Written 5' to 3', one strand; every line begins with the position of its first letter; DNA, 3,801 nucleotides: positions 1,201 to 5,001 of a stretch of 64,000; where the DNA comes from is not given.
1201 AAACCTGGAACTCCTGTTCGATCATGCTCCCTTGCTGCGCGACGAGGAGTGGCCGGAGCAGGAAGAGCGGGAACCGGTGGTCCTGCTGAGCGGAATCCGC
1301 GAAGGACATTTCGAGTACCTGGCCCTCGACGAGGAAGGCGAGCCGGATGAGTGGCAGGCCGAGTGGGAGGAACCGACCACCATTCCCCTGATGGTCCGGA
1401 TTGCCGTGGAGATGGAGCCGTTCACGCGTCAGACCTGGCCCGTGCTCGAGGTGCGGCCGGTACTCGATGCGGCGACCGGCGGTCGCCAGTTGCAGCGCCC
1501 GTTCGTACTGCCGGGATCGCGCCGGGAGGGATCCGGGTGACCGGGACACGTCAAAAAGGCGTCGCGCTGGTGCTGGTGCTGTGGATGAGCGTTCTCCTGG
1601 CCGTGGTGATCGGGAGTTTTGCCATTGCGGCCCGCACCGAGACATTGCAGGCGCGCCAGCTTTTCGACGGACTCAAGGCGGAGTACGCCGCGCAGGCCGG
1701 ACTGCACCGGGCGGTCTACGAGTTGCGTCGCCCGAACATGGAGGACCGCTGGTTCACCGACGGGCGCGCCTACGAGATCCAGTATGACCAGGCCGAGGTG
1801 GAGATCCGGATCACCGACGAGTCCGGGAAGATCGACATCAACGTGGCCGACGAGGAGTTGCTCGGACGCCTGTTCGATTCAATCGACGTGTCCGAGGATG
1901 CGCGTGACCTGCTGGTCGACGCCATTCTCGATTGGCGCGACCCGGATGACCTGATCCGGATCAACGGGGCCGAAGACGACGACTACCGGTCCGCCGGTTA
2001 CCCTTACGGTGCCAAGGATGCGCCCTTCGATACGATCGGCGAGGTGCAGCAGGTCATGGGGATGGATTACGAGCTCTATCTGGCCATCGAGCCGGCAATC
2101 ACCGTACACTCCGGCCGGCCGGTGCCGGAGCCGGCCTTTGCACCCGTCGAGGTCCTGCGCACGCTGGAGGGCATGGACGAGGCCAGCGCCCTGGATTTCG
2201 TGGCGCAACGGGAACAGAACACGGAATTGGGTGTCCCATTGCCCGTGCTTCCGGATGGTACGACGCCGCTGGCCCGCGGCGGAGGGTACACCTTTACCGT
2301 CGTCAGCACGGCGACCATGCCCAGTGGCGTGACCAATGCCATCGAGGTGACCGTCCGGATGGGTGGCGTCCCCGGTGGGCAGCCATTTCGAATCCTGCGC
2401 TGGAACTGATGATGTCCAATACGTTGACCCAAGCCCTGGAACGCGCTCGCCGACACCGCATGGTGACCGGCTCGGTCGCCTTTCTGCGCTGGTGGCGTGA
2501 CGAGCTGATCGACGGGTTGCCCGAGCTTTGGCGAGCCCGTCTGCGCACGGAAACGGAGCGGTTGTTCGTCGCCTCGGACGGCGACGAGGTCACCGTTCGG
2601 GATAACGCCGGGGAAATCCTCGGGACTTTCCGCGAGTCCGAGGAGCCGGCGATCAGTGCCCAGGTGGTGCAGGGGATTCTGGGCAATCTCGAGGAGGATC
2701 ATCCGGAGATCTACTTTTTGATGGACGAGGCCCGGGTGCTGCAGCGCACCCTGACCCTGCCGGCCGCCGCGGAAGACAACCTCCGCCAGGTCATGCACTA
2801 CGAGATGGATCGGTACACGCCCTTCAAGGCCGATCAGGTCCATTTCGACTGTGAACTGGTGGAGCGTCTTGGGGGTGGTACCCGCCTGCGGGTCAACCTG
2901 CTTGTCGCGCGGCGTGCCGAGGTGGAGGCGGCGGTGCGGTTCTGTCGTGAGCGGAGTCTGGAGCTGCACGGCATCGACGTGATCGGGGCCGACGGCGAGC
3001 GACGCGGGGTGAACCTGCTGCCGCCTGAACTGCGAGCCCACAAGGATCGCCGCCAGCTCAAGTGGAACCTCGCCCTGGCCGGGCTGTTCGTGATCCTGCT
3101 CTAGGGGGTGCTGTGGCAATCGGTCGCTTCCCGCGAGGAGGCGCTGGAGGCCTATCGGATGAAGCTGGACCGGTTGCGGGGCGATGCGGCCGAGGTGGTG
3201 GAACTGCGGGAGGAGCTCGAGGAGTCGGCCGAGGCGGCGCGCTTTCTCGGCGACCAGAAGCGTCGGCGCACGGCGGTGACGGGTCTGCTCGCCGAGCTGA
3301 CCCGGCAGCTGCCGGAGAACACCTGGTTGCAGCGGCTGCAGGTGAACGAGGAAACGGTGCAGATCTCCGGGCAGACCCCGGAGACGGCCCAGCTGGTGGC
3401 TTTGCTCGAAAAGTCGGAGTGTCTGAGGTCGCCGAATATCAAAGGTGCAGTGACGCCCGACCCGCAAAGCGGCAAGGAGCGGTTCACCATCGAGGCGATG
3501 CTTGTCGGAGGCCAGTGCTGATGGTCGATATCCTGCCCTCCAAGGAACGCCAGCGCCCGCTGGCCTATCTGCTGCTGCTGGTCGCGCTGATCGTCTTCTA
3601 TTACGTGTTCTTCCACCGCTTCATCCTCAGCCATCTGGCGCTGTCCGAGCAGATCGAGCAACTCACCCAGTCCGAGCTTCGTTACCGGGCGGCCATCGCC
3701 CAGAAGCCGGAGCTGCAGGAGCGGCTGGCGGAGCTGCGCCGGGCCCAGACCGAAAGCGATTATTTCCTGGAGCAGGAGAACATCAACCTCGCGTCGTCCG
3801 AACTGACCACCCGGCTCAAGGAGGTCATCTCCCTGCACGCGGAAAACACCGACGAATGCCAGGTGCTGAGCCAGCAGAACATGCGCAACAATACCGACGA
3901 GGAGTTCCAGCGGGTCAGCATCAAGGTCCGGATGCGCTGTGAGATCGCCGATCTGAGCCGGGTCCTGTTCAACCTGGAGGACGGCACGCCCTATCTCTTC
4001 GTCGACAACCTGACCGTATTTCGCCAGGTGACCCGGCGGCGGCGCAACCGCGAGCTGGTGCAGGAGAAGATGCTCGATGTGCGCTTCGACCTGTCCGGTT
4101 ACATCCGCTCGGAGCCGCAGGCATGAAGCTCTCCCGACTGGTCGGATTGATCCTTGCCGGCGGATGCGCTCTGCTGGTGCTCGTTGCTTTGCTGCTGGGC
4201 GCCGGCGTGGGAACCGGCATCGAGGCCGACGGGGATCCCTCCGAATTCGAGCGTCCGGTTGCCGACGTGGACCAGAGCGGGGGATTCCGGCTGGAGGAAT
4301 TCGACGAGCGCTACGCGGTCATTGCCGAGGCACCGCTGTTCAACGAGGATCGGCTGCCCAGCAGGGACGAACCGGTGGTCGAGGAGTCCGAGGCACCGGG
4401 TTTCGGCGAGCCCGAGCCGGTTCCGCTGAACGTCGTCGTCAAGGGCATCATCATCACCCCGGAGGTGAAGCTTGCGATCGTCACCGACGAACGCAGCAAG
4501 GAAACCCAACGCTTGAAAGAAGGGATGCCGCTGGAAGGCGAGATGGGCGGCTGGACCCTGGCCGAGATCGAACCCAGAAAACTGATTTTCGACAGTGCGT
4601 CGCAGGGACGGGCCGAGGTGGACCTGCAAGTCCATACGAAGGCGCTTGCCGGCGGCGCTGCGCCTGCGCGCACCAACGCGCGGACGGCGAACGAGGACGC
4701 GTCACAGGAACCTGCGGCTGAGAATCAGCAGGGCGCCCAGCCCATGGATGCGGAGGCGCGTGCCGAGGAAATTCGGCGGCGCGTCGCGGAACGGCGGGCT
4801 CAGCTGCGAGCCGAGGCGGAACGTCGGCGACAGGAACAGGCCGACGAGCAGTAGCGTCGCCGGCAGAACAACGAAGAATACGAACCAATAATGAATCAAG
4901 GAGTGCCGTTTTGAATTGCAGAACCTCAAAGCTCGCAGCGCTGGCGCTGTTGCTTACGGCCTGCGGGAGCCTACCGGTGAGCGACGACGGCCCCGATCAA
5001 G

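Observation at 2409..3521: Single in-frame amber codon splits the GspL-like gene inside its only predicted membrane helix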

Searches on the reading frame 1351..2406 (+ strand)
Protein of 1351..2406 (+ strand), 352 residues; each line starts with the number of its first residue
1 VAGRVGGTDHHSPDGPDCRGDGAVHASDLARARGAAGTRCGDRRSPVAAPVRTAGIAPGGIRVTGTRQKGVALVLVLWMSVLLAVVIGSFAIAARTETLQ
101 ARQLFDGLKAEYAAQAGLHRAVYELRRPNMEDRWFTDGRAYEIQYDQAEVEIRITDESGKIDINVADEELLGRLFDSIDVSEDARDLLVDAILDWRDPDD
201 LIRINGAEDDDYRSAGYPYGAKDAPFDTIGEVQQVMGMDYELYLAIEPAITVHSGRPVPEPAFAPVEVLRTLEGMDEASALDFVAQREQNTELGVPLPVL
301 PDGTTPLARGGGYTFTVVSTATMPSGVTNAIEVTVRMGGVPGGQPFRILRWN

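Call 5: search_protein_families(library=pfam, proteins=[window:1351-2406:+], max_evalue=0.01)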
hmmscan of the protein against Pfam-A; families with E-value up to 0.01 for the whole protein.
window:1351-2406:+ (352 aa): 1 family
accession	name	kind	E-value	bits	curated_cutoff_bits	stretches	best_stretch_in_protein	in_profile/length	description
PF21687.3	T2SSK_1st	-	1.5e-19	71.2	26.2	1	164-252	16-104/107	Type II secretion system (T2SS), protein K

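Call 6: search_protein_families(library=ncbifam, proteins=[window:1351-2406:+], max_evalue=0.01)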
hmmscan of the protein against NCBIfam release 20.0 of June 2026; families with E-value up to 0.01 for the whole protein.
window:1351-2406:+ (352 aa): 1 family
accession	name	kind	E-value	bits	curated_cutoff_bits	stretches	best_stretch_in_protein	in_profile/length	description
NF037980.1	T2SS_GspK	equivalog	2.1e-22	80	130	1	68-289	1-244/307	type II secretion system minor pseudopilin GspK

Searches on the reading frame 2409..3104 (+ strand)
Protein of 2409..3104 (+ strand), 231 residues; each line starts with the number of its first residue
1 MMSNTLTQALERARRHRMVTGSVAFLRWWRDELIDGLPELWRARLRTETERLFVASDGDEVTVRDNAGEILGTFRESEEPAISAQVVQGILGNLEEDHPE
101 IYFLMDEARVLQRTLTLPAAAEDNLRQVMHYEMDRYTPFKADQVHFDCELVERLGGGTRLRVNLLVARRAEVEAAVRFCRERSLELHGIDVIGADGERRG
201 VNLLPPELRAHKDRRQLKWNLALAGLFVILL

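Call 5: search_protein_families(library=pfam, proteins=[window:2409-3101:+], max_evalue=0.01)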
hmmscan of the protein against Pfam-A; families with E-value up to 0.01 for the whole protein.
window:2409-3101:+ (231 aa): 1 family
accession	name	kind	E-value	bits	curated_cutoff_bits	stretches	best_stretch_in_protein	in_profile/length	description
PF11104.14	PilM_2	-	1.5e-05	24.6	27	1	85-191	49-157/340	Type IV pilus assembly protein PilM;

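Call 6: search_protein_families(library=ncbifam, proteins=[window:2409-3101:+], max_evalue=0.01)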
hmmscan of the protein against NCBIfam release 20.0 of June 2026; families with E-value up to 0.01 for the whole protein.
window:2409-3101:+ (231 aa): 2 families
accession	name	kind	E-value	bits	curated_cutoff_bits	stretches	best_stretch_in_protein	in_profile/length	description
NF045709.1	Amuc_1101_fam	equivalog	0.00025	20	650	1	99-186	70-155/608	Amuc_1101 family PilM-like pilus complex protein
TIGR01175.1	pilM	subfamily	0.00027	20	133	1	108-213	78-185/348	type IV pilus assembly protein PilM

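Call 12: list_cluster_members(proteins=[P0001, window:2409-3101:+, window:2412-3101:+, window:3108-3518:+, window:4911-7094:+, window:7732-9306:+])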
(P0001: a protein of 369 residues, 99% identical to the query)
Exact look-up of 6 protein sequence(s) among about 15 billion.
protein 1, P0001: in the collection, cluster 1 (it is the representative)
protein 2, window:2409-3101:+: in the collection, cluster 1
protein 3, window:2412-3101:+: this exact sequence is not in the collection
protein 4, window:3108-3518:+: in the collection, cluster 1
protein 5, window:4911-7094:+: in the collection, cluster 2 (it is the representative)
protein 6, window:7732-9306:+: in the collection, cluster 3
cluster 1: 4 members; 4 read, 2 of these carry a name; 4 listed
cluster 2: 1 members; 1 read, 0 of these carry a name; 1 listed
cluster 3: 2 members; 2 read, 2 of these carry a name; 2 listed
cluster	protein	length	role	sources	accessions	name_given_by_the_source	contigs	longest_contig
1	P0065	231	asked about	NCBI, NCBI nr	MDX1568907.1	MAG: hypothetical protein R3200_00360 [Xanthomonadales bacterium] | hypothetical protein [Xanthomonadales bacterium]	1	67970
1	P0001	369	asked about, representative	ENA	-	-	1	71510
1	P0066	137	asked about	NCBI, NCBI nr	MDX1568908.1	MAG: PilN domain-containing protein [Xanthomonadales bacterium] | PilN domain-containing protein [Xanthomonadales bacterium]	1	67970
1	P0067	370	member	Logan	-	-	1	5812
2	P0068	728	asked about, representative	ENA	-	-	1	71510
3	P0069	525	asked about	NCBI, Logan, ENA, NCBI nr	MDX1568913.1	MAG: hypothetical protein R3200_00390 [Xanthomonadales bacterium] | hypothetical protein [Xanthomonadales bacterium]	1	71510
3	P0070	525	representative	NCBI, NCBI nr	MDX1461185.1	MAG: hypothetical protein R3348_09030 [Xanthomonadales bacterium] | hypothetical protein [Xanthomonadales bacterium]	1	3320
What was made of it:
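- The stop allele exists only in the GenBank MAG record (call 12).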

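Call 15: find_encoding_contigs(protein=P0067, flank=10000, max_places=10)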
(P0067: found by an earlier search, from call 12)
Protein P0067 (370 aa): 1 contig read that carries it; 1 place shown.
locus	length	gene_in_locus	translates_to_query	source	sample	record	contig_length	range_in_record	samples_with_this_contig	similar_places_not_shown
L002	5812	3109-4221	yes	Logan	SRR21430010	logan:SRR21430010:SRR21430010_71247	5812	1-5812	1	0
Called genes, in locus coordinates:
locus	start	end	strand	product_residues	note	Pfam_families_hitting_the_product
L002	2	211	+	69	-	?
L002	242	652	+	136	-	PF07963:N_methyl, PF08334:T2SSG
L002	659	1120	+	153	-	PF07963:N_methyl (weak), PF12019:GspH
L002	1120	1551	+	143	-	PF07963:N_methyl (weak)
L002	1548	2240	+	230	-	PF07963:N_methyl, PF11612:T2SSJ (weak)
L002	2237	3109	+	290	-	PF21687:T2SSK_1st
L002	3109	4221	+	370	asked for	PF05137:PilN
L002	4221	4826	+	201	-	PF10741:T2SSM_b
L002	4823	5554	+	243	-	PF28060:XpsN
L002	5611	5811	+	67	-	?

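Call 16: find_encoding_contigs(protein=window:2409-3104:+, flank=3000, max_places=10)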
Protein window:2409-3104:+ (231 aa): no gene with exactly this product is on record in the collection.
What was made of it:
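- On Pseudogene by recent nonsense mutation: The stop allele is present only in the GenBank MAG record (calls 12, 16).
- Its products are not on record from any other assembly (call 16).
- Tried and rejected: The 231-aa product is not on record on any contig (call 16).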

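Call 27: search_solved_structures(query=A1, max_evalue=1, show_alignments=0)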
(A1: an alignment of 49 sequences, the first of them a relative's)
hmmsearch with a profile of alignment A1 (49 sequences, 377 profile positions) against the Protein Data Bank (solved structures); distinct sequences matched with E-value up to 1: 10.
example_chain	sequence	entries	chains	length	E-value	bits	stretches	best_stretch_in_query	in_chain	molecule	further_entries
3jc8_Ma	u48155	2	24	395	5.5e-10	42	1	94-193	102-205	Type IV pilus biogenesis protein PilM | PilM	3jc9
2ych_A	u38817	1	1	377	2.5e-08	36.6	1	84-193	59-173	COMPETENCE PROTEIN PILM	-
3jc8_Na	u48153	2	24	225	1.7e-06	30.5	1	201-324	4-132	PilN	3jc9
5eox_A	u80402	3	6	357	3.3e-06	29.6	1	88-231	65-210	Type 4 fimbrial biogenesis protein PilM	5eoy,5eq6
5eou_A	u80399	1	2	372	3.4e-06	29.6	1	88-231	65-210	Type 4 fimbrial biogenesis protein PilM,Type 4 fimbrial biogenesis protein PilN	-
5tkw_A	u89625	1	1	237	0.0012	21.2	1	56-189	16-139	Type II secretion system protein L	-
1w97_L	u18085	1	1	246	0.051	15.8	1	87-190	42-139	TYPE II SECRETION SYSTEM PROTEIN L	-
2bh1_A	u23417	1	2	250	0.053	15.7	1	87-190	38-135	GENERAL SECRETION PATHWAY PROTEIN L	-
1yf5_L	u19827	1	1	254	0.054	15.7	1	87-190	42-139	General secretion pathway protein L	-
5djn_A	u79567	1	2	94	0.43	12.8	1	244-283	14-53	Kinesin-like protein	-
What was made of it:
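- On T2SS protein L (GspL/XpsL): Profile against PDB gives 5tkw at 1.2e-3 (call 27).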

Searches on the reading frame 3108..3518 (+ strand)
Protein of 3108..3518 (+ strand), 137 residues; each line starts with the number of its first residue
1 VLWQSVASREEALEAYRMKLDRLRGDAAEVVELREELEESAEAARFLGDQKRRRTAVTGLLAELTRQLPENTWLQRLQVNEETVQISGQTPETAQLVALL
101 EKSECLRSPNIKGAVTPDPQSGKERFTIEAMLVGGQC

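Call 5: search_protein_families(library=pfam, proteins=[window:3108-3518:+], max_evalue=0.01)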
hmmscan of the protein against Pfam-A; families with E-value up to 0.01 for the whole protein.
window:3108-3518:+ (137 aa): 2 families
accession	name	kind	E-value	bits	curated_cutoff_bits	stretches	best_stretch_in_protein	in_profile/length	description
PF05137.18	PilN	-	2.5e-15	56.7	22.8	1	60-131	2-77/78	Fimbrial assembly protein (PilN)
PF04912.19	Dynamitin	-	0.0024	17.7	31.8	1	13-110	90-181/396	Dynamitin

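Call 6: search_protein_families(library=ncbifam, proteins=[window:3108-3518:+], max_evalue=0.01)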
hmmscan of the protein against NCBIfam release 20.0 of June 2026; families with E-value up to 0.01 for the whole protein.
window:3108-3518:+ (137 aa): 0 families

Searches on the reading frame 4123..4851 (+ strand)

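Call 5: search_protein_families(library=pfam, proteins=[window:4123-4851:+], max_evalue=0.01)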
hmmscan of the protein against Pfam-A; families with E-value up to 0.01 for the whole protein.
window:4123-4851:+ (243 aa): 0 families

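Call 6: search_protein_families(library=ncbifam, proteins=[window:4123-4851:+], max_evalue=0.01)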
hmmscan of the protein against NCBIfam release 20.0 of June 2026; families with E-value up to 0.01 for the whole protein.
window:4123-4851:+ (243 aa): 2 families
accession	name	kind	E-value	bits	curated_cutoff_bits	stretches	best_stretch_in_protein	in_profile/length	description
NF041470.1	sec_prot_XpsN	equivalog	1.2e-11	44.7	400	1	15-216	19-202/260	type II secretion system protein XpsN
TIGR01713.1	typeII_sec_gspC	equivalog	0.0003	20.5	101.6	1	89-197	68-172/259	type II secretion system protein GspC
